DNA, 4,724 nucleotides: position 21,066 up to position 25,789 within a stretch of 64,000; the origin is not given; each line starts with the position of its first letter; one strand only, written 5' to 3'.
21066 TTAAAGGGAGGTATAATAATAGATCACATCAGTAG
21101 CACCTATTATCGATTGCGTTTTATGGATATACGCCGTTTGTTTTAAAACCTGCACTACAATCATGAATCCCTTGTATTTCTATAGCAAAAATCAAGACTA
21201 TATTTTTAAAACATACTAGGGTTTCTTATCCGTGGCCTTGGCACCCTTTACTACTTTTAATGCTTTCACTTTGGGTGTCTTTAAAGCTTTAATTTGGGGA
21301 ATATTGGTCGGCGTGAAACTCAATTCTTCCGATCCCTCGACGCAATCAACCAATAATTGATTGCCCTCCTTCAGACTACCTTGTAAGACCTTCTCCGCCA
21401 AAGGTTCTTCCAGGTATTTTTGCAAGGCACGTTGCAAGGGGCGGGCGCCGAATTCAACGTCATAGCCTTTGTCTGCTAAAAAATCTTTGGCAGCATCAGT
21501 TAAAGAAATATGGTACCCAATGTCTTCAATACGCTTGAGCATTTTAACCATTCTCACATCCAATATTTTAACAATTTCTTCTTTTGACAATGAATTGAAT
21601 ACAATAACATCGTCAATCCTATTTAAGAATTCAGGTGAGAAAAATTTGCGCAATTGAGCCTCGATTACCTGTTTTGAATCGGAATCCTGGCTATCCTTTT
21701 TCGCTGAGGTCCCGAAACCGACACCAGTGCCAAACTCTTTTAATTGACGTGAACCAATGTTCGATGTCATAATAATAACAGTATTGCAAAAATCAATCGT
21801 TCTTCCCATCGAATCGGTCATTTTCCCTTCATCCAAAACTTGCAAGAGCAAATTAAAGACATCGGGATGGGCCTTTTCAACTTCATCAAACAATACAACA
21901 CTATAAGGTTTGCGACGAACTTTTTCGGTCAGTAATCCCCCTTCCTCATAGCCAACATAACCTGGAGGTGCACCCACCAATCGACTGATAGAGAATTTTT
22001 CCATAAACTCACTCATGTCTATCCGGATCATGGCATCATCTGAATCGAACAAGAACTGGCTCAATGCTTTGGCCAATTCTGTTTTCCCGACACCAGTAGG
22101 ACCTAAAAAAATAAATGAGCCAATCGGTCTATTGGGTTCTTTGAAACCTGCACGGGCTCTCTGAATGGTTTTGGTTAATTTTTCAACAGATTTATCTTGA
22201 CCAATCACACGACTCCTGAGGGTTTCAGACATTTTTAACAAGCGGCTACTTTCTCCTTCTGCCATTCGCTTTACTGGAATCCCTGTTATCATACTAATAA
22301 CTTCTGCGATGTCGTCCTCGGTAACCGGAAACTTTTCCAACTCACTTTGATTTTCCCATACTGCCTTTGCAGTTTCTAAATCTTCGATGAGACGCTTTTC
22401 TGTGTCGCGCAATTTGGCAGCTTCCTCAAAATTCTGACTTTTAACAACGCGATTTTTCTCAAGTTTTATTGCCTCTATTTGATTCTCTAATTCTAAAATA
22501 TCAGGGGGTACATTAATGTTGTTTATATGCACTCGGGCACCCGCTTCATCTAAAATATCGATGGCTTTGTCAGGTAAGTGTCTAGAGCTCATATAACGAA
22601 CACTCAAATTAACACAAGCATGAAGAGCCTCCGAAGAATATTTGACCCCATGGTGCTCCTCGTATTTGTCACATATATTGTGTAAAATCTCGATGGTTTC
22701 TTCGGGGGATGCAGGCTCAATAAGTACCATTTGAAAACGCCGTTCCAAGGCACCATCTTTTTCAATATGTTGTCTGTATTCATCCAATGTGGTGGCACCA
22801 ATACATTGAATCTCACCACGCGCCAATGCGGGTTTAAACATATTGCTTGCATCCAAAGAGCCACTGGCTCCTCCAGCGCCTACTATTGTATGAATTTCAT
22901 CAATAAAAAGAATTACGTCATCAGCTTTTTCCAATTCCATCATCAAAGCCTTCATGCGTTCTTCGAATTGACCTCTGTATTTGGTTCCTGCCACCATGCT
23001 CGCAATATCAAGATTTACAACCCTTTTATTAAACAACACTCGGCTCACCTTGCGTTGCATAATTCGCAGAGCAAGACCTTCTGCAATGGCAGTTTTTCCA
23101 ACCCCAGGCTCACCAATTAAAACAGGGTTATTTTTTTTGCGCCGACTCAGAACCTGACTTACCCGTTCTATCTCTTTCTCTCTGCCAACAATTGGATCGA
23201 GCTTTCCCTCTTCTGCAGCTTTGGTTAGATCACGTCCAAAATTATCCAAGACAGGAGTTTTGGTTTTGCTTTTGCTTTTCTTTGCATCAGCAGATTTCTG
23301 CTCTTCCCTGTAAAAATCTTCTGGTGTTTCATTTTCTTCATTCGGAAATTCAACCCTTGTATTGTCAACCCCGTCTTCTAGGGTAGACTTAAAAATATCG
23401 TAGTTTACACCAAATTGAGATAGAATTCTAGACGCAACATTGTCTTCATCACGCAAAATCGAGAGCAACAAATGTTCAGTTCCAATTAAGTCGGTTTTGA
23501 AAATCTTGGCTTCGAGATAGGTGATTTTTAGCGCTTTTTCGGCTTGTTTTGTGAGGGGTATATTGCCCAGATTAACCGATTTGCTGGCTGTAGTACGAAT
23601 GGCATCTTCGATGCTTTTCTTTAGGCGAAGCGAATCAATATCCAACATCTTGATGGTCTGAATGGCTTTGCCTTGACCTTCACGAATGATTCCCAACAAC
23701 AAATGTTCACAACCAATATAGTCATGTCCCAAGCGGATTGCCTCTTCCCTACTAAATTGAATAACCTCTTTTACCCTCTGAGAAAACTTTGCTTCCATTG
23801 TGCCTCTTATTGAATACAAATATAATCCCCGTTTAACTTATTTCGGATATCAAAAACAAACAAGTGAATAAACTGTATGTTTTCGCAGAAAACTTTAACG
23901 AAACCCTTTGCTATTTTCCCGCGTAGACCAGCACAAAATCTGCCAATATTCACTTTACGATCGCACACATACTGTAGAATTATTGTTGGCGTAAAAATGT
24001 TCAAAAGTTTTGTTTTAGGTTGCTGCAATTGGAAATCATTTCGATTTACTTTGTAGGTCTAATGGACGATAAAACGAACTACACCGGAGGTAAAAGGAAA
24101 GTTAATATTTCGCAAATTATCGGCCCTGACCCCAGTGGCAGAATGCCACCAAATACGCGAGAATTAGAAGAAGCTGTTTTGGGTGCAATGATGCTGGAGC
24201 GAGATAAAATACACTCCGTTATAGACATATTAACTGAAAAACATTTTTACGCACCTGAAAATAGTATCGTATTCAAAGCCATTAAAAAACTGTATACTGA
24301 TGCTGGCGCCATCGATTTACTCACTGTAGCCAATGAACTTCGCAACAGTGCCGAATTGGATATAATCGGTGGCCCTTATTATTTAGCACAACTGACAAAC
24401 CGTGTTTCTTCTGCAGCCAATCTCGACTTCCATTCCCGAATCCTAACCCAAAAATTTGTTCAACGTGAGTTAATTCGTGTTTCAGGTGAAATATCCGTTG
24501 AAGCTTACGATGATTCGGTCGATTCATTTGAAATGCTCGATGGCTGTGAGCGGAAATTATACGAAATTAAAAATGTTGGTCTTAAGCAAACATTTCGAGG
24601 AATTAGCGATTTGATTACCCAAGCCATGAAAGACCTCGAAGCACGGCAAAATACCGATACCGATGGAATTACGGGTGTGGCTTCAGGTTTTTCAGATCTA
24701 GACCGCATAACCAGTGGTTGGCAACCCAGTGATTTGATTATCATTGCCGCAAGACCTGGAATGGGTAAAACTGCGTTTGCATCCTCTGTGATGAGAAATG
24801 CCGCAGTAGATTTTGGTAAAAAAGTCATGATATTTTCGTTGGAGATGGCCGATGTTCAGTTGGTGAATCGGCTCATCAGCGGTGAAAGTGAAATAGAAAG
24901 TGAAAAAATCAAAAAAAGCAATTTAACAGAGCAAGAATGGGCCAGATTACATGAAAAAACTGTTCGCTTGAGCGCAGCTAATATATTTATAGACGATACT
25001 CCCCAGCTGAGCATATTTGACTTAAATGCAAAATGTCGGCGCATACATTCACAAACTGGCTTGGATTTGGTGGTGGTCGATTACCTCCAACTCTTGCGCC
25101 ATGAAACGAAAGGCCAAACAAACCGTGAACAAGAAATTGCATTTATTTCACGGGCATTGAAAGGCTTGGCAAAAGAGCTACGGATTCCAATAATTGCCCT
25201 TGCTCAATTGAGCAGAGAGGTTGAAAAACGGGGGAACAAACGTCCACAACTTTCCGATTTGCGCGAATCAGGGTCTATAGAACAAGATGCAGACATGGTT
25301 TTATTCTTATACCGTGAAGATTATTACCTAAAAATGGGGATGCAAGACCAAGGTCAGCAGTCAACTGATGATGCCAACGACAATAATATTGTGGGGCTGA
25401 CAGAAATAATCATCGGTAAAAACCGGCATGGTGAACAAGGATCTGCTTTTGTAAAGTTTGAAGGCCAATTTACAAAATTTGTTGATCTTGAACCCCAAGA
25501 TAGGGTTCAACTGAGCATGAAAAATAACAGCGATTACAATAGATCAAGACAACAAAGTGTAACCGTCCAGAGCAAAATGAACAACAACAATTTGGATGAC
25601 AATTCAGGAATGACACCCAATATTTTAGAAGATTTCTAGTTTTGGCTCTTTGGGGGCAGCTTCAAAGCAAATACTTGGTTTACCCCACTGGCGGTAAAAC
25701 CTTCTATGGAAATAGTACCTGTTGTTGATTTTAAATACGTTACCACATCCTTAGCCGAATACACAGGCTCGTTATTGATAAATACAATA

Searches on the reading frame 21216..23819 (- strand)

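Call 14: search_protein_families(library=pfam, proteins=[window:21216-23819:-], max_evalue=0.001)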
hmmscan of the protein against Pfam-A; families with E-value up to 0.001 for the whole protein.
window:21216-23819:- (867 aa): 27 families (the best 25 are shown)
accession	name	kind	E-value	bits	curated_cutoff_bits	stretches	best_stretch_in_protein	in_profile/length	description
PF07724.20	AAA_2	-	5.1e-70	235.2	27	1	564-737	1-165/166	AAA domain (Cdc48 subfamily)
PF17871.7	AAA_lid_9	-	2.4e-33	114.6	22.8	1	371-472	1-102/104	AAA lid domain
PF10431.15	ClpB_D2-small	-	2.1e-24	85.8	21.9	1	744-822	1-79/81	C-terminal, D2-small domain, of ClpB protein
PF02861.25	Clp_N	-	2.5e-24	85.6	20.7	2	24-74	2-52/53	Clp amino terminal domain, pathogenicity island component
PF00004.35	AAA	-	1.4e-22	80.9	21.2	2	233-345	2-110/131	ATPase family associated with various cellular activities (AAA)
PF07728.20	AAA_5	-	1.3e-19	71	22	2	569-695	2-130/139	AAA domain (dynein-related subfamily)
PF00158.32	Sigma54_activat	-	1.5e-13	51.2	20.2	2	540-683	3-138/168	Sigma-54 interaction domain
PF13401.12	AAA_22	-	1.3e-12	48.6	27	1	228-312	4-96/130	AAA domain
PF13191.12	AAA_16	-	4e-12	47.4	32.6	1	210-265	2-59/167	AAA ATPase domain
PF01695.23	IstB_IS21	-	5.6e-09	36.3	24.1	0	225-293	88-152/238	IstB-like ATP binding protein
PF20720.3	nSTAND3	-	2.9e-08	34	27.2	1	227-258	15-46/155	Novel STAND NTPase 3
PF01637.24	ATPase_2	-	7.6e-07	29.6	33.2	0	211-273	2-63/225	ATPase domain predominantly from Archaea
PF05496.18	RuvB_N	-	9.7e-07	29.1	27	0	538-588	9-55/159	Holliday junction DNA helicase RuvB P-loop domain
PF02151.25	UVR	-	2e-06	27.8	21.5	1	445-477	1-33/36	UvrB/uvrC motif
PF07726.17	AAA_3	-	3.4e-06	27.4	27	0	234-302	4-71/131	ATPase family associated with various cellular activities (AAA)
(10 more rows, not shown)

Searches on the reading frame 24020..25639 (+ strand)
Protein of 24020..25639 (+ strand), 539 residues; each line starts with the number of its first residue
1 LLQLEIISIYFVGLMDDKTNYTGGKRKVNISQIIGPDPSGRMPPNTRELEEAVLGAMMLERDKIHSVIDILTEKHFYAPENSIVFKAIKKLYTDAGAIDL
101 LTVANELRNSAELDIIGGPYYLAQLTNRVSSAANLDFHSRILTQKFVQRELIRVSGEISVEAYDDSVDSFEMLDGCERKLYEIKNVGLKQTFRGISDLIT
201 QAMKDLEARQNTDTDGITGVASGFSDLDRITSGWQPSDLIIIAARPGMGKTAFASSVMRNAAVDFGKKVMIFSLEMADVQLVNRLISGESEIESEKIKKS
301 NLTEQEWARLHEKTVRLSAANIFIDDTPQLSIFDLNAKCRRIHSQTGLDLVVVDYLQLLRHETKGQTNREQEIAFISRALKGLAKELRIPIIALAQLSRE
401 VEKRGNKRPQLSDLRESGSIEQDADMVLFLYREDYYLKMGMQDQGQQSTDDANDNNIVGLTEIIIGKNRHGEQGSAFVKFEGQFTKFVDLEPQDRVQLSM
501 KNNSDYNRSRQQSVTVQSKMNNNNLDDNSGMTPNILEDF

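Call 14: search_protein_families(library=pfam, proteins=[window:24020-25639:+], max_evalue=0.001)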
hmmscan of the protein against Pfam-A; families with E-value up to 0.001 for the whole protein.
window:24020-25639:+ (539 aa): 4 families
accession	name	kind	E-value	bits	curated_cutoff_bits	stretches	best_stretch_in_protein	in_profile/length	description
PF03796.21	DnaB_C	-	6.8e-104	347.2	27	1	219-488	1-254/255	DnaB-like helicase C terminal domain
PF00772.26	DnaB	-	4.7e-28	97.7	23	1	43-142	2-101/103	DnaB-like helicase N terminal domain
PF13481.12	AAA_25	-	1.1e-07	32.1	27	1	224-396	19-189/195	AAA domain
PF06745.19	ATPase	-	1.1e-06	28.7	26.6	1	221-381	2-152/231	KaiC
